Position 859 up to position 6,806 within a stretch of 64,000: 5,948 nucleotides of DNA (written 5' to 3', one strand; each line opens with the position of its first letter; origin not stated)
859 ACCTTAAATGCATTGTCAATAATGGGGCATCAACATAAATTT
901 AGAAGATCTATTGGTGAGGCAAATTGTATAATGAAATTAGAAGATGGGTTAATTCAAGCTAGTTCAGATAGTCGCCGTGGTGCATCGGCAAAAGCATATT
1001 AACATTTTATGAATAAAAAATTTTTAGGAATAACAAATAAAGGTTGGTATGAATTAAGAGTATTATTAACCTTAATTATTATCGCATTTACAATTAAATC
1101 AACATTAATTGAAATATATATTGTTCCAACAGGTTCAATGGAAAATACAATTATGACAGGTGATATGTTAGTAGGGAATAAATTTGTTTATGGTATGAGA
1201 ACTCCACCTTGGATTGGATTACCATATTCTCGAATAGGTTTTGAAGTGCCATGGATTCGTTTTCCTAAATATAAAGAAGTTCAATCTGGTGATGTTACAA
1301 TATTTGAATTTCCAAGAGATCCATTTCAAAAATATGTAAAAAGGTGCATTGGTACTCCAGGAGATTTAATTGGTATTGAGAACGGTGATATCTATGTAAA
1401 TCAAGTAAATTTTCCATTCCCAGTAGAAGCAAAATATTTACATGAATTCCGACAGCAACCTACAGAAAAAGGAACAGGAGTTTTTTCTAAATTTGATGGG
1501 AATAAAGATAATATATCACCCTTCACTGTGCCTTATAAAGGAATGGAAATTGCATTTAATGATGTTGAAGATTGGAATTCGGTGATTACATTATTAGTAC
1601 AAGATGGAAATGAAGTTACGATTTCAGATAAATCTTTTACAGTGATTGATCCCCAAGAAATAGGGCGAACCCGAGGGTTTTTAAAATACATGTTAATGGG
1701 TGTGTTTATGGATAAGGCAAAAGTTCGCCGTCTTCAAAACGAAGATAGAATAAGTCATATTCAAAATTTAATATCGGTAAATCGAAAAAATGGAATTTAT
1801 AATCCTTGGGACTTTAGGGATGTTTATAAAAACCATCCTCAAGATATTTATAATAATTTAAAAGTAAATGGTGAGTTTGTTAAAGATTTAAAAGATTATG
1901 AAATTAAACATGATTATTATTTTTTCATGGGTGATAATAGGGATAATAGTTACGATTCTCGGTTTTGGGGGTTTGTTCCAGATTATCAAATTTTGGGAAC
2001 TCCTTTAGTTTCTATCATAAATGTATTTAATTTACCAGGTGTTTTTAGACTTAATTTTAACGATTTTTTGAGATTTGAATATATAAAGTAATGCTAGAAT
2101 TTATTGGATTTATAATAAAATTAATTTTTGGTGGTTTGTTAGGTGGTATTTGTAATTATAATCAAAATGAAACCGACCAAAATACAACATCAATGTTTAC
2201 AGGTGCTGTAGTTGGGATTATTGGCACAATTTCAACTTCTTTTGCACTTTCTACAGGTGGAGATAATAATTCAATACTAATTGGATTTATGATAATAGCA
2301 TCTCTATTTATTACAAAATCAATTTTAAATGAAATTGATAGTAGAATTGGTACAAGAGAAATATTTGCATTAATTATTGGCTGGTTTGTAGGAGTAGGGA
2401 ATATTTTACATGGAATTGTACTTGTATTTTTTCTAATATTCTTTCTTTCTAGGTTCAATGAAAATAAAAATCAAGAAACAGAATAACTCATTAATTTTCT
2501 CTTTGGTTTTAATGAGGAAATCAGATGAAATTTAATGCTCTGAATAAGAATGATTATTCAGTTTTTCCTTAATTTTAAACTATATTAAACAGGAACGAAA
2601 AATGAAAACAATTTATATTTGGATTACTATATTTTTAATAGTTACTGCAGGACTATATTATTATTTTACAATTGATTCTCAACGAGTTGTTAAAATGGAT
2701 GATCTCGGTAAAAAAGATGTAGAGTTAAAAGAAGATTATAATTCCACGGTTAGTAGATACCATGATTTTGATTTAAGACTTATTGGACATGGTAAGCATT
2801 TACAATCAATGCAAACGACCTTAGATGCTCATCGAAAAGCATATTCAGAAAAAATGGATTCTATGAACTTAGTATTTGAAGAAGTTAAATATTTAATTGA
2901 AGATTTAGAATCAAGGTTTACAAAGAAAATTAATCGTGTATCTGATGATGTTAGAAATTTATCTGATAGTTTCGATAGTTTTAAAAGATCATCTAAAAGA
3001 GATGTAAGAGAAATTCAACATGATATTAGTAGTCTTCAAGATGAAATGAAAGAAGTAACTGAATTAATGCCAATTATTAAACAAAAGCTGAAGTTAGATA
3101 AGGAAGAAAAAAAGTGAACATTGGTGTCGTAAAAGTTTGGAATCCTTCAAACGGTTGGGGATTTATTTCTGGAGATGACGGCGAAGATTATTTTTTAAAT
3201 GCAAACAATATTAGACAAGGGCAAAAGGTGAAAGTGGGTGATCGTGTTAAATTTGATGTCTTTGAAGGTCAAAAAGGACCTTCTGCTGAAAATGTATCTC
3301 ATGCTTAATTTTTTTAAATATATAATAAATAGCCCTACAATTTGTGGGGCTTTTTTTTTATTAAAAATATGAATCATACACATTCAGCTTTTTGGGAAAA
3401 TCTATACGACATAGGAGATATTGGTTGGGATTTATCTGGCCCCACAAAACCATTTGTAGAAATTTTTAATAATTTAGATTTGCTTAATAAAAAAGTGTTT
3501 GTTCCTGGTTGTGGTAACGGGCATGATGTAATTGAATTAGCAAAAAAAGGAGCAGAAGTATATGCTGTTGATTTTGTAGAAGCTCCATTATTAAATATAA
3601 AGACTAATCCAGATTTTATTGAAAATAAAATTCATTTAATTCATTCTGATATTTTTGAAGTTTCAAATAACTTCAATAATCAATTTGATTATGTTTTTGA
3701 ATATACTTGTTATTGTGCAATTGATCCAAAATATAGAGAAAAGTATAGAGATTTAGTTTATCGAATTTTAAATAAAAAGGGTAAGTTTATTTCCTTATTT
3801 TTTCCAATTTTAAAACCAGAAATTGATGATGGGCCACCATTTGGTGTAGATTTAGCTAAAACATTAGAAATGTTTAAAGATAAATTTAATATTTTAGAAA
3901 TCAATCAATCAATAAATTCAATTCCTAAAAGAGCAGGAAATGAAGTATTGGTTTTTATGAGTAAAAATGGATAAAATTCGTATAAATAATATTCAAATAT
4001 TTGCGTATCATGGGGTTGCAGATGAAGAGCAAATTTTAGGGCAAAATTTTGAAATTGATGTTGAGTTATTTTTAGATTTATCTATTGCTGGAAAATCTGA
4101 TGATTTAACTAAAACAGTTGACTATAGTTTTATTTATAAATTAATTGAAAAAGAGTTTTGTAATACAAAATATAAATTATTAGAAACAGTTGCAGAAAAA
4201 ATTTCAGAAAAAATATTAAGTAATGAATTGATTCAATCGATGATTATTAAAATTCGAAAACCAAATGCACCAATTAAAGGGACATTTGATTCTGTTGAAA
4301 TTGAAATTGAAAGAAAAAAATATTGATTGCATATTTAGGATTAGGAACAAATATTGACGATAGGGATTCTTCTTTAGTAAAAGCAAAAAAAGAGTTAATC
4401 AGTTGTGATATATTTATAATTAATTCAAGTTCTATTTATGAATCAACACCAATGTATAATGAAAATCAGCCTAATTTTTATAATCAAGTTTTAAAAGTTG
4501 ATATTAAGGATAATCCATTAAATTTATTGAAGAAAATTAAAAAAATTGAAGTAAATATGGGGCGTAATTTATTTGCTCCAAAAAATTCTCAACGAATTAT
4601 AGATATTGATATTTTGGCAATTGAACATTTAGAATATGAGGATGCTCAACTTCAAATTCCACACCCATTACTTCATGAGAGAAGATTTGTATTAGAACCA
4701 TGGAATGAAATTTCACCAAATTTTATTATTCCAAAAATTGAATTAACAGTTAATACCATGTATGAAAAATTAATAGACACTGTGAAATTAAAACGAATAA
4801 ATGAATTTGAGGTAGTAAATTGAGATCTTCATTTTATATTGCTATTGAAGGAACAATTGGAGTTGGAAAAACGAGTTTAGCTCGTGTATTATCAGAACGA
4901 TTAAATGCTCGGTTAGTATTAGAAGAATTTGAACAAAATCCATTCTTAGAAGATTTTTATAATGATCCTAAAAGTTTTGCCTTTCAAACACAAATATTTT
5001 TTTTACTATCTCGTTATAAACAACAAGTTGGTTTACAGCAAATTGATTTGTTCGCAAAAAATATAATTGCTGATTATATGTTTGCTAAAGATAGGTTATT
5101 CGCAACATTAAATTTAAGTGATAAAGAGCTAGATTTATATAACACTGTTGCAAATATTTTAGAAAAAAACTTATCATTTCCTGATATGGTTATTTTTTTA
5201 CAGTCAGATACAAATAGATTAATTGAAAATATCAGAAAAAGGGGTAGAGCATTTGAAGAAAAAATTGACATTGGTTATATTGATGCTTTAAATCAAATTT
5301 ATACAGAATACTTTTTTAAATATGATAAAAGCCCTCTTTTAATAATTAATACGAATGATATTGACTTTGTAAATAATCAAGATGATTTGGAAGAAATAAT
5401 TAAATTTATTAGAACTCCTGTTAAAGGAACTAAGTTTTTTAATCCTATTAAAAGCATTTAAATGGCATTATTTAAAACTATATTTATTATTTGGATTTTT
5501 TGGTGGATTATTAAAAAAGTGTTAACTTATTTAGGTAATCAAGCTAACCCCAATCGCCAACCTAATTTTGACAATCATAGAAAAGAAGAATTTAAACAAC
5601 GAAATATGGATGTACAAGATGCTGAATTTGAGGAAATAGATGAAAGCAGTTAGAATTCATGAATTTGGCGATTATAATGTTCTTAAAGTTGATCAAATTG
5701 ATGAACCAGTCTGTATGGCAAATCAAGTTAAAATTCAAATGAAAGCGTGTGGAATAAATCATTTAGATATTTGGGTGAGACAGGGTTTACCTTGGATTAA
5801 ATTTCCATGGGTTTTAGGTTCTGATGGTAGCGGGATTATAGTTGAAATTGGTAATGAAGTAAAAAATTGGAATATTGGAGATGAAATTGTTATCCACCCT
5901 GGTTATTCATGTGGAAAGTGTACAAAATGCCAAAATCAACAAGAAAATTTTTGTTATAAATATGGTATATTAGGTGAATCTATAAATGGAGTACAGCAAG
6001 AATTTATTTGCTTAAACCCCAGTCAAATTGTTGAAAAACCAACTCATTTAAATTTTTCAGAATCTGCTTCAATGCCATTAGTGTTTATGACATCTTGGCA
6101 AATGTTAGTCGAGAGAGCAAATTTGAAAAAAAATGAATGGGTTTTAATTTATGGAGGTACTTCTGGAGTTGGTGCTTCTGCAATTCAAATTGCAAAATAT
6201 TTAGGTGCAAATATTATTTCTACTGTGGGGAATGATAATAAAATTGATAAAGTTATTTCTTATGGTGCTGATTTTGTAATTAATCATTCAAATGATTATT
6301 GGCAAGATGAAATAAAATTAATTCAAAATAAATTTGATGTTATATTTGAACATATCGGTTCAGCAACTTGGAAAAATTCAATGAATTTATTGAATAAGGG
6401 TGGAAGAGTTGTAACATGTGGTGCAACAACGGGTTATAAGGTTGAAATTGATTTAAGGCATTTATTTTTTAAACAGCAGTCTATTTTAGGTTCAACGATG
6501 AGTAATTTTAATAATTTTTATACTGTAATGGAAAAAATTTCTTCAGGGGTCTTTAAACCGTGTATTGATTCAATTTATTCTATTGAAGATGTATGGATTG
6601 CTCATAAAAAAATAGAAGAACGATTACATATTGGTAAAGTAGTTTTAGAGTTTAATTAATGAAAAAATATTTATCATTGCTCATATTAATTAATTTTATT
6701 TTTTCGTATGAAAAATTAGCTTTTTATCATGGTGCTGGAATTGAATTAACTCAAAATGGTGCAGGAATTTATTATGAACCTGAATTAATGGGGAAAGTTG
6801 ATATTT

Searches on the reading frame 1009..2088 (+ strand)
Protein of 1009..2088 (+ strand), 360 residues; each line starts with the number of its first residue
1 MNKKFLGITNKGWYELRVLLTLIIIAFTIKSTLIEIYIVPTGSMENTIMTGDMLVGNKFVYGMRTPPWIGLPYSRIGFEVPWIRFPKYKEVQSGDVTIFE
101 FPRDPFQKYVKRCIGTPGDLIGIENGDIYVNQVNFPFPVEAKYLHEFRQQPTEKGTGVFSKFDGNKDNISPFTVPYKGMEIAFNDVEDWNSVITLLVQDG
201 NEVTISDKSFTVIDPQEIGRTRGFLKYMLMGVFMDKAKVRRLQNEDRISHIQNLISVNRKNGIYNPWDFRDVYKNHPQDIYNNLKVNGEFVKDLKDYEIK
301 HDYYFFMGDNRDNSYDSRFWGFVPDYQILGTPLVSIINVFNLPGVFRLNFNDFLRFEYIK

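Call 95: find_encoding_contigs(protein=window:1009-2088:+, flank=10000, max_places=2)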
Protein window:1009-2088:+ (360 aa): 13 contigs read that carry it; 2 places shown.
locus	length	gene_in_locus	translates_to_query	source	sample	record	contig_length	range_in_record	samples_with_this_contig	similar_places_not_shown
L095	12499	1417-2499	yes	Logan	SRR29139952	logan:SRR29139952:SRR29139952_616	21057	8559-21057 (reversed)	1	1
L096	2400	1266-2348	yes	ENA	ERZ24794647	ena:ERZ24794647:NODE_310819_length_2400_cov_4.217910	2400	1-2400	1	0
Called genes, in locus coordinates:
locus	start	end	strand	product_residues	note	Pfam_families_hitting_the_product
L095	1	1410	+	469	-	?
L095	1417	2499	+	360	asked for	PF10502:Peptidase_S26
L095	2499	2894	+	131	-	-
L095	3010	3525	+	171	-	-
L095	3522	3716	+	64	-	PF00313:CSD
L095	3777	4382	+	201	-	PF05724:TPMT, PF13649:Methyltransf_25, PF13847:Methyltransf_31, PF08241:Methyltransf_11, PF08242:Methyltransf_12 (weak)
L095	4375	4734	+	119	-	PF02152:FolB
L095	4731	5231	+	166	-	PF01288:HPPK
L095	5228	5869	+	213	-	PF01712:dNK, PF13238:AAA_18 (weak), PF02223:Thymidylate_kin (weak)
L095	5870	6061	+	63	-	-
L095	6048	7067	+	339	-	PF08240:ADH_N, PF00107:ADH_zinc_N, PF13602:ADH_zinc_N_2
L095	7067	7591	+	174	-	-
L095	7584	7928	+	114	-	PF11969:DcpS_C, PF01230:HIT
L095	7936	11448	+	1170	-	PF02463:SMC_N, PF13175:AAA_15, PF13304:AAA_21 (weak), PF02463:SMC_N, PF06470:SMC_hinge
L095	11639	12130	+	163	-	PF00156:Pribosyltran (weak)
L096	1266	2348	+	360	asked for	PF10502:Peptidase_S26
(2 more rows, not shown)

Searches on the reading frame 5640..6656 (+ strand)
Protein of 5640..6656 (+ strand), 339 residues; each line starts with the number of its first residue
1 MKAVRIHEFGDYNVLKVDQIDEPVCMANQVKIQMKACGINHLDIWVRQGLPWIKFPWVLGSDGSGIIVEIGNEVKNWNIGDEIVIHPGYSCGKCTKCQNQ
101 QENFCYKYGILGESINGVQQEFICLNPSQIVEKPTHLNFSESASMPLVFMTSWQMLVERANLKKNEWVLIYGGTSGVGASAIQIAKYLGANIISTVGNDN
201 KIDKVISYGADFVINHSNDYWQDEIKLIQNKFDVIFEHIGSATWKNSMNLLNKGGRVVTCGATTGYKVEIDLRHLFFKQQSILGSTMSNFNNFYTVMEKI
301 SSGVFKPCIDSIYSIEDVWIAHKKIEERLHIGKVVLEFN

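Call 18: search_protein_families(library=pfam, proteins=[window:5640-6656:+], max_evalue=0.01)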
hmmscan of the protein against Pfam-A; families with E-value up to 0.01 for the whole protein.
window:5640-6656:+ (339 aa): 4 families
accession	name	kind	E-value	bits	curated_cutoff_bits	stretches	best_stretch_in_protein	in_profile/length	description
PF00107.32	ADH_zinc_N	-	2.4e-30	105.6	31.8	1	176-301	1-128/129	Zinc-binding dehydrogenase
PF08240.17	ADH_N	-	7e-26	90.9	23.5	1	27-134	2-103/104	Alcohol dehydrogenase GroES-like domain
PF13602.12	ADH_zinc_N_2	-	6.4e-18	66.4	27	1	209-336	2-134/134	Zinc-binding dehydrogenase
PF16912.11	Glu_dehyd_C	-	0.00051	20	34.9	1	194-301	63-174/211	Glucose dehydrogenase C-terminus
